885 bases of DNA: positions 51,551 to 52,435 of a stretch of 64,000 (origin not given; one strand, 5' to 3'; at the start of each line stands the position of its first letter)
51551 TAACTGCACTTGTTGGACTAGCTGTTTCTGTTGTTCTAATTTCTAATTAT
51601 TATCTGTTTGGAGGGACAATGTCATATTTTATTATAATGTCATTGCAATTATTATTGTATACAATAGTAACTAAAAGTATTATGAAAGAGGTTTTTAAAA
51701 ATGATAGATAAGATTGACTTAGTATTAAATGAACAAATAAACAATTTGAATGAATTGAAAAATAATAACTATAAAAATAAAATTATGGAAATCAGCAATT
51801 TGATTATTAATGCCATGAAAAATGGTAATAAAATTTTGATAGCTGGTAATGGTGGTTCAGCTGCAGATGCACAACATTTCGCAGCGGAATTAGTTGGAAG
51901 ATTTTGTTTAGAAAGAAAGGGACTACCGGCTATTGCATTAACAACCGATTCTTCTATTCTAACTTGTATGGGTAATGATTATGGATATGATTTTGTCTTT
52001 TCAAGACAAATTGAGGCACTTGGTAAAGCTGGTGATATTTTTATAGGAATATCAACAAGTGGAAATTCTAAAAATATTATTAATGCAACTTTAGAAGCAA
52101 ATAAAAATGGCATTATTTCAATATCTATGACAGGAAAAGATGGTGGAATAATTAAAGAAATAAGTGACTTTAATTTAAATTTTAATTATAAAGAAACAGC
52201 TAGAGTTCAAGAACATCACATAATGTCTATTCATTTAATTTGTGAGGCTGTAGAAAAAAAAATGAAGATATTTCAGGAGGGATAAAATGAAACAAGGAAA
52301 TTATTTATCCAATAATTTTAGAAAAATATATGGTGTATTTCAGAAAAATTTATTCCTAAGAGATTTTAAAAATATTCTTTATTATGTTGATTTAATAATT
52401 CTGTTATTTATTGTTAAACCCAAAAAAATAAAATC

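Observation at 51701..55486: Complete ADP-heptose pathway (gmhA, GT9 heptosyltransferase, hldE, gmhB) inside a Gram-positive-type glycan locus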

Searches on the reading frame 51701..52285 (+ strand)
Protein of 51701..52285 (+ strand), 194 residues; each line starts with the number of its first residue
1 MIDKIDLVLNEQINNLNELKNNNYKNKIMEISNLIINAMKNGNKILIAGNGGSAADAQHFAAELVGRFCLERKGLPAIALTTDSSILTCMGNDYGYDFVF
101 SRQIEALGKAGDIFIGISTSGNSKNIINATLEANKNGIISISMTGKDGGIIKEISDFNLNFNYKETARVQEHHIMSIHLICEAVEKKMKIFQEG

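Call 4: search_protein_families(library=pfam, proteins=[window:51701-52285:+])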
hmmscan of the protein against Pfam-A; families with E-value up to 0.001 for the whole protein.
window:51701-52285:+ (194 aa): 2 families
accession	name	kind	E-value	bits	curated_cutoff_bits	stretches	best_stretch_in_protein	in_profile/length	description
PF13580.11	SIS_2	-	1.1e-27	97.2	27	1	21-145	14-138/138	SIS domain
PF01380.27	SIS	-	8.2e-08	32.6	25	1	109-170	52-111/131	SIS domain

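Call 5: search_protein_families(library=ncbifam, proteins=[window:51701-52285:+])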
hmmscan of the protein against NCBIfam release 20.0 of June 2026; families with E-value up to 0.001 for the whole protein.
window:51701-52285:+ (194 aa): 13 families
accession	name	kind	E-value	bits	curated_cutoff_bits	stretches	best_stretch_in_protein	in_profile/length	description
TIGR00441.1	gmhA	equivalog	6.7e-65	217.8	209.45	1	33-185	2-154/154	D-sedoheptulose 7-phosphate isomerase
NF010546.0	PRK13936.1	equivalog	1e-62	211.4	276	1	20-188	21-192/197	phosphoheptose isomerase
NF001628.0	PRK00414.1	equivalog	8.6e-50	169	265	1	4-189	5-191/192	D-sedoheptulose 7-phosphate isomerase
NF010547.0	PRK13938.1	equivalog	7e-44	149.8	320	1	30-187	33-190/196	D-sedoheptulose 7-phosphate isomerase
NF008138.0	PRK10886.1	equivalog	2.8e-40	138.1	352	1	22-190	21-192/196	DnaA initiator-associating protein DiaA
NF003915.0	PRK05441.1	subfamily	7.9e-07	28.4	168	1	24-159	44-180/300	N-acetylmuramic acid 6-phosphate etherase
TIGR03127.2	RuMP_HxlB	equivalog_domain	2.3e-06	27.6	160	0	109-179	71-139/178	6-phospho-3-hexuloisomerase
NF041755.1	RuMP_HxlAB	equivalog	3.8e-06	26.1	500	0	109-163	287-341/391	bifunctional 3-hexulose-6-phosphate synthase/6-phospho-3-hexuloisomerase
NF002805.0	PRK02947.1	subfamily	3.9e-06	26.2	135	1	12-145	11-142/247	sugar isomerase domain-containing protein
NF009222.0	PRK12570.1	subfamily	2.1e-05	23.5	255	1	27-158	54-186/307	N-acetylmuramic acid 6-phosphate etherase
NF040776.2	AlsR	equivalog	3e-05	23.1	400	1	106-166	172-232/279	transcriptional repressor AlsR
NF008458.0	PRK11337.1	equivalog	6.7e-05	22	378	1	106-166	184-244/293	MurR/RpiR family transcriptional regulator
NF012026.0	PRK15482.1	equivalog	0.00057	19.5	408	0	109-166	181-238/285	HTH-type transcriptional regulator MurR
